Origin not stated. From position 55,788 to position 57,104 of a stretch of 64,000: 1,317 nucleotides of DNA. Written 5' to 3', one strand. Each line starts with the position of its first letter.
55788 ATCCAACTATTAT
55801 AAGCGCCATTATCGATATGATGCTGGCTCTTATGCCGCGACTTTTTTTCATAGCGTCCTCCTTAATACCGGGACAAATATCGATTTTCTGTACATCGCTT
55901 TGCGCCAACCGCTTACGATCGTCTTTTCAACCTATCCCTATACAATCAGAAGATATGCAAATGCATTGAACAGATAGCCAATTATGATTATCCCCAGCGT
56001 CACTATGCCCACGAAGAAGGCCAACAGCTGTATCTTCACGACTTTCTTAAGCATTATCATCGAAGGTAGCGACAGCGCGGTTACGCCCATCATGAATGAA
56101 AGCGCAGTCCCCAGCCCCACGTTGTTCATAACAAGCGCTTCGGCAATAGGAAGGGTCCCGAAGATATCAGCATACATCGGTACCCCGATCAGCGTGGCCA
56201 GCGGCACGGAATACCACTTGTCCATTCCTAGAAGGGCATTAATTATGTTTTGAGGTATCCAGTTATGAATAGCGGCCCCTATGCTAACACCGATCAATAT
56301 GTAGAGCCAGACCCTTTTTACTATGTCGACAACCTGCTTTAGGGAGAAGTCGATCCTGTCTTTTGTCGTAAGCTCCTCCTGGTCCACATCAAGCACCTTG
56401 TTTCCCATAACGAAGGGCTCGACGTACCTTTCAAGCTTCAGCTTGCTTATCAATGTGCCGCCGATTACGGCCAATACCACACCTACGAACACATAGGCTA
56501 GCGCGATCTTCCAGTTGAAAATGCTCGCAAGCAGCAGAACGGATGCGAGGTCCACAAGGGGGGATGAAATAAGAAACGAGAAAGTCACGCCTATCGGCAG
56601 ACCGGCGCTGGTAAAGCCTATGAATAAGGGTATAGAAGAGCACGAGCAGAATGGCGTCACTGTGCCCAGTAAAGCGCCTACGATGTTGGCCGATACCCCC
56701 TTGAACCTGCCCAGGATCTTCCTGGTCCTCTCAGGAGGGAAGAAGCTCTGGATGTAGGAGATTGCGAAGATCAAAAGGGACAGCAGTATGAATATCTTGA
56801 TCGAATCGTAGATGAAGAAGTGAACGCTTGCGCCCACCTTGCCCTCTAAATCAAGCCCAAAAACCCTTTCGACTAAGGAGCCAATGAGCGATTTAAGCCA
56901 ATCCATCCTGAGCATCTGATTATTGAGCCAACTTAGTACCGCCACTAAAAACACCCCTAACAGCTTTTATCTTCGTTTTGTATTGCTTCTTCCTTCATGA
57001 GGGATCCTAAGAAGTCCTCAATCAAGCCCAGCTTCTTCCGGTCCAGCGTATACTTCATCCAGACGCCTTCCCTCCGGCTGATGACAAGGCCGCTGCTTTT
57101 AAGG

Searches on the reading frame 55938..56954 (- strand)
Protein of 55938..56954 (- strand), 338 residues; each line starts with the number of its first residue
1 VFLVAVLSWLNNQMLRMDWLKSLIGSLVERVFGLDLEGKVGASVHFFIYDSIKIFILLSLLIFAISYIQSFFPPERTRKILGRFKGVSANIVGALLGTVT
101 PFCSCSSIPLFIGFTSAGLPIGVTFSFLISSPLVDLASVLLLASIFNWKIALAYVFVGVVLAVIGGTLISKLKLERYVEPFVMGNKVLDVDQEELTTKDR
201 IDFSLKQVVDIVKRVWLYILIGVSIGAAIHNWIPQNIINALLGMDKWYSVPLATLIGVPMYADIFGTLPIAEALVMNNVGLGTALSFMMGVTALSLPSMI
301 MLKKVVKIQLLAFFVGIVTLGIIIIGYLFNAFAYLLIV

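Call 117: search_protein_families(library=pfam, max_evalue=0.00001, proteins=[window:55938-56954:-])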
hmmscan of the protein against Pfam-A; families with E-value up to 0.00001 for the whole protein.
window:55938-56954:- (338 aa): 1 family
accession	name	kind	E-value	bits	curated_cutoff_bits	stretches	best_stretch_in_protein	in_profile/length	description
PF03773.19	ArsP_1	-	1e-64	219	32.3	1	44-330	6-293/294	Predicted permease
